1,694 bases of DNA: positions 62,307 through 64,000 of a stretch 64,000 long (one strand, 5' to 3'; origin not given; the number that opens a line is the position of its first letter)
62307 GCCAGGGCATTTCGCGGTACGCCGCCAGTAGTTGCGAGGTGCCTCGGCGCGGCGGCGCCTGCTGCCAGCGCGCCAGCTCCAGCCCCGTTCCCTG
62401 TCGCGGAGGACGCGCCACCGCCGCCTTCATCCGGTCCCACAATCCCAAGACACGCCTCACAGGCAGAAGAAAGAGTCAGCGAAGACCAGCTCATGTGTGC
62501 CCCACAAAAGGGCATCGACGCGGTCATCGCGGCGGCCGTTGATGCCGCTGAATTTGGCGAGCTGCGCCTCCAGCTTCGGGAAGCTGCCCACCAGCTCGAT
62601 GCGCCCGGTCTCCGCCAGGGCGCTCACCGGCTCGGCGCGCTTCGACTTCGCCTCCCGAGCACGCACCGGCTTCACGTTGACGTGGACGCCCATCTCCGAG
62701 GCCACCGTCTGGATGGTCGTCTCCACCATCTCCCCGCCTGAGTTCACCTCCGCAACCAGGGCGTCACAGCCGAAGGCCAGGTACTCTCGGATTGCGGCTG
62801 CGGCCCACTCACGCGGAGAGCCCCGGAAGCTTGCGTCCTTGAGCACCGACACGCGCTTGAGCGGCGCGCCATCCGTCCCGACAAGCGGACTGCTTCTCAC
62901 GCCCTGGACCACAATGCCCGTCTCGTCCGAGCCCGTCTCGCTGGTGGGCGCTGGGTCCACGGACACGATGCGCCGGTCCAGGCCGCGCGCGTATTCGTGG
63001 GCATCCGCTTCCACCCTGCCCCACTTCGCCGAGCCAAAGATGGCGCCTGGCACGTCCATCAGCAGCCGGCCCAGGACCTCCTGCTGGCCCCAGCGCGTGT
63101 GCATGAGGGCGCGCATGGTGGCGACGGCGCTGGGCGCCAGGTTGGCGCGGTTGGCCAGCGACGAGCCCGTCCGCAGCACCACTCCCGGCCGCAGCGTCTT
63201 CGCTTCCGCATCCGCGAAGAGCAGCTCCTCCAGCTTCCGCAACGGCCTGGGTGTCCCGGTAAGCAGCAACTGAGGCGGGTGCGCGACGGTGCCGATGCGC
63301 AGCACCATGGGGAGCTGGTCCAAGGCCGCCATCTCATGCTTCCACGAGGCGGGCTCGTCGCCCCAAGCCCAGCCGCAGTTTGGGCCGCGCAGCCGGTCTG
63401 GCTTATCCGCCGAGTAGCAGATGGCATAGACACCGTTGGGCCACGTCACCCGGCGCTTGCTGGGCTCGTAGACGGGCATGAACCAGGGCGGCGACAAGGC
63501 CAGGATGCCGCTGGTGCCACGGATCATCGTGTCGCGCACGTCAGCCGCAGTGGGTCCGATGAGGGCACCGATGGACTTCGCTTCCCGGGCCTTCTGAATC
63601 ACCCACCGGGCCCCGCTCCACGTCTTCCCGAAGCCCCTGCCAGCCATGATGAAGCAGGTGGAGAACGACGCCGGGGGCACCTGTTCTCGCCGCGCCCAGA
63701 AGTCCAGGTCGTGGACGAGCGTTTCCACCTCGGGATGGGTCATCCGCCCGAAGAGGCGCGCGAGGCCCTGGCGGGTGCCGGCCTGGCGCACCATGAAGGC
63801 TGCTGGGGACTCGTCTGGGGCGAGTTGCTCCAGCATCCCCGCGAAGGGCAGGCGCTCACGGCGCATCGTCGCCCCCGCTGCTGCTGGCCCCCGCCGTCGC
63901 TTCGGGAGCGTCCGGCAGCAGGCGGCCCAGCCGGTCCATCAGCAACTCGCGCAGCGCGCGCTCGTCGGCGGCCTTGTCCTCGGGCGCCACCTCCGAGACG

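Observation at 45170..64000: HK97-like prophage or GTA-like particle gene cluster with defined right end and no visible lysogeny module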

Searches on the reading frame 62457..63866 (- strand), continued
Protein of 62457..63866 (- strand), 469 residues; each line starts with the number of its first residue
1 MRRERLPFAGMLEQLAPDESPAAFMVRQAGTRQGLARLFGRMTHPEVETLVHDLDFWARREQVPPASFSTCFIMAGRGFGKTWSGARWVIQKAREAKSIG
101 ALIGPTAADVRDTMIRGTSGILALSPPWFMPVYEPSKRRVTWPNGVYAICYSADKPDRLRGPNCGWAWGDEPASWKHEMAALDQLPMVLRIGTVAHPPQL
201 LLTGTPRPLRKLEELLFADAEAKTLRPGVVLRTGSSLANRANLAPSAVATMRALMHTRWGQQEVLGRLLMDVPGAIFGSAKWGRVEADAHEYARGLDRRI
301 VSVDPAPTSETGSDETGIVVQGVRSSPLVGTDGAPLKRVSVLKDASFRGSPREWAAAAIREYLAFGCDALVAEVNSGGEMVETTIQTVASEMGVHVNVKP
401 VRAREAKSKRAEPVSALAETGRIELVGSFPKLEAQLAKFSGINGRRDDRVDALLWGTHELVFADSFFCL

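Call 92: search_protein_families(library=padloc, proteins=[L026:17781-18848:-, L026:18845-20131:-, L017:17600-18553:-, L017:18540-19904:-, L010:17781-18866:-, L010:18863-19621:-, L009:17742-19310:-, L027:12766-14574:+, L005:12712-14352:-, L029:18580-19998:-], max_evalue=0.00001)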
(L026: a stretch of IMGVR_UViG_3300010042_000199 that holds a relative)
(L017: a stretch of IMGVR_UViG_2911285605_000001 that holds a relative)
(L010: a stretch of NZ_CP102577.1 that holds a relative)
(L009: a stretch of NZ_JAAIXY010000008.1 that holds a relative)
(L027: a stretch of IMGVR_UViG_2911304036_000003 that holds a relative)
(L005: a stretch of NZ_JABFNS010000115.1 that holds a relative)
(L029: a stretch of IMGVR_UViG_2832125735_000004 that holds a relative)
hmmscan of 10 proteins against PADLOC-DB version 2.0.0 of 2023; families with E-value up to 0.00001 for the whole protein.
L026:17781-18848:- (355 aa): 0 families

L026:18845-20131:- (428 aa): 0 families

L017:17600-18553:- (317 aa): 1 family
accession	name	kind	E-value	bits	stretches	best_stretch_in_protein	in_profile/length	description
PDLC02983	AriB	-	1.5e-28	98.5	1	31-265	2-234/236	-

L017:18540-19904:- (454 aa): 44 families (the best 25 are shown)
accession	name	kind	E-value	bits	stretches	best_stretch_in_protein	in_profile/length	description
PDLC04164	AriA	-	2.4e-29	100.7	1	308-435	112-239/253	-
PDLC00289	PtuA1|PtuA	-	3.9e-18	63.7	1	320-432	179-292/404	AAA ATPase domain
PDLC00274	PtuA1|PtuA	-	1.6e-16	58.6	1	342-431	259-348/438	AAA ATPase domain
PDLC00265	PtuA1|PtuA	-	4.3e-16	57.1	1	349-433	287-373/479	AAA ATPase domain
PDLC02980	AriA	-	9.6e-16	56.6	1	308-431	180-302/304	-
PDLC00283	PtuA1|PtuA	-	3.4e-14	50.8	1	333-432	251-344/448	AAA ATPase domain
PDLC00273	PtuA1|PtuA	-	1.1e-13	49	1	352-437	187-274/375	AAA ATPase domain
PDLC00266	PtuA1|PtuA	-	1.5e-13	48.8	1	356-437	301-385/483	AAA ATPase domain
PDLC00303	PtuA1|PtuA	-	1.7e-13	48.5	1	348-438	196-288/386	AAA ATPase domain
PDLC00271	PtuA1|PtuA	-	8.9e-13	46.6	1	11-375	4-254/421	AAA ATPase domain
PDLC00293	PtuA1|PtuA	-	1.2e-12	45.6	1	304-432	257-386/527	AAA ATPase domain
PDLC02981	AriAB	-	1.5e-12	45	1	323-437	266-382/694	-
PDLC00290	PtuA1|PtuA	-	4e-12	44.2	1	354-437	234-318/414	AAA ATPase domain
PDLC02979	AriA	-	4.8e-12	44.4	1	21-431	14-372/373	-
PDLC04244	PDC-M01A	-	5.5e-12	43.2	1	356-448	314-408/482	-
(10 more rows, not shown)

L010:17781-18866:- (361 aa): 2 families
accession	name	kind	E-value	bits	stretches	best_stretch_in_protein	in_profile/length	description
PDLC03877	NsnA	-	1.1e-26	92.1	1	21-258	62-292/385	-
PDLC04027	PD-T4-2_A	-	1.7e-14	51.7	1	19-250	47-278/363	-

L010:18863-19621:- (252 aa): 13 families
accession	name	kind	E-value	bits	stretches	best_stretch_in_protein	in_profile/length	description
PDLC04938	PDC-S15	-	3.3e-48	162.5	1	6-248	44-267/276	-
PDLC04936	PDC-S15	-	1e-36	124.8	2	6-130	23-144/300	-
PDLC04933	PDC-S15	-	2.6e-34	117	2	6-121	8-119/286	-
PDLC04937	PDC-S15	-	8.1e-31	105.6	1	26-246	33-243/254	-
PDLC04927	PDC-S15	-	1.3e-23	81.6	1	5-119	13-126/422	-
PDLC04930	PDC-S15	-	4.5e-23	79.9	2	6-119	5-122/380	-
PDLC04926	PDC-S15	-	1.8e-19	67.9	1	4-118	3-127/300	-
PDLC04929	PDC-S15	-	3.1e-15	54.8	1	28-115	30-128/308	-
PDLC04931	PDC-S15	-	4.3e-15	54.2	1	4-124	39-170/282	-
PDLC04932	PDC-S15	-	1.5e-13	48.8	1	76-117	106-147/324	-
PDLC04939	PDC-S15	-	1.3e-12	45.4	1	24-110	26-110/487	-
PDLC04934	PDC-S15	-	4e-11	40.6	1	6-118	38-157/416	-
PDLC04940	PDC-S15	-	1.2e-09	36.2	0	84-116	128-160/280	-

L009:17742-19310:- (522 aa): 0 families

L027:12766-14574:+ (602 aa): 0 families

L005:12712-14352:- (546 aa): 3 families
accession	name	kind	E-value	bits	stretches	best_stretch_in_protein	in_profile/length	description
PDLC00736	Effector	-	1.3e-16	58.6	1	220-468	5-238/561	Endonuclease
PDLC05051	PDC-S60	-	1e-14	51.7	1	218-475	1-255/1027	-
PDLC04908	PDC-S10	-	2.3e-06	25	1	216-310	8-78/223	-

L029:18580-19998:- (472 aa): 0 families

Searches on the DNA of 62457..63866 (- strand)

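Call 97: search_rna_families(source=L055, start=19050, end=19350, threshold=evalue, max_evalue=1, show_alignments=1)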
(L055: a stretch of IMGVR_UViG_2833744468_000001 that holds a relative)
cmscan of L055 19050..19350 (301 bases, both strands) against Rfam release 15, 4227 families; matches with E-value up to 1: 1.
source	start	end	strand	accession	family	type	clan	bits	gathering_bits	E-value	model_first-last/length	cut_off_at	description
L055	19137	19239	+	RF01852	tRNA-Sec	Gene; tRNA;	CL00001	32.3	47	8.2e-05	1-91/91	no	Selenocysteine transfer RNA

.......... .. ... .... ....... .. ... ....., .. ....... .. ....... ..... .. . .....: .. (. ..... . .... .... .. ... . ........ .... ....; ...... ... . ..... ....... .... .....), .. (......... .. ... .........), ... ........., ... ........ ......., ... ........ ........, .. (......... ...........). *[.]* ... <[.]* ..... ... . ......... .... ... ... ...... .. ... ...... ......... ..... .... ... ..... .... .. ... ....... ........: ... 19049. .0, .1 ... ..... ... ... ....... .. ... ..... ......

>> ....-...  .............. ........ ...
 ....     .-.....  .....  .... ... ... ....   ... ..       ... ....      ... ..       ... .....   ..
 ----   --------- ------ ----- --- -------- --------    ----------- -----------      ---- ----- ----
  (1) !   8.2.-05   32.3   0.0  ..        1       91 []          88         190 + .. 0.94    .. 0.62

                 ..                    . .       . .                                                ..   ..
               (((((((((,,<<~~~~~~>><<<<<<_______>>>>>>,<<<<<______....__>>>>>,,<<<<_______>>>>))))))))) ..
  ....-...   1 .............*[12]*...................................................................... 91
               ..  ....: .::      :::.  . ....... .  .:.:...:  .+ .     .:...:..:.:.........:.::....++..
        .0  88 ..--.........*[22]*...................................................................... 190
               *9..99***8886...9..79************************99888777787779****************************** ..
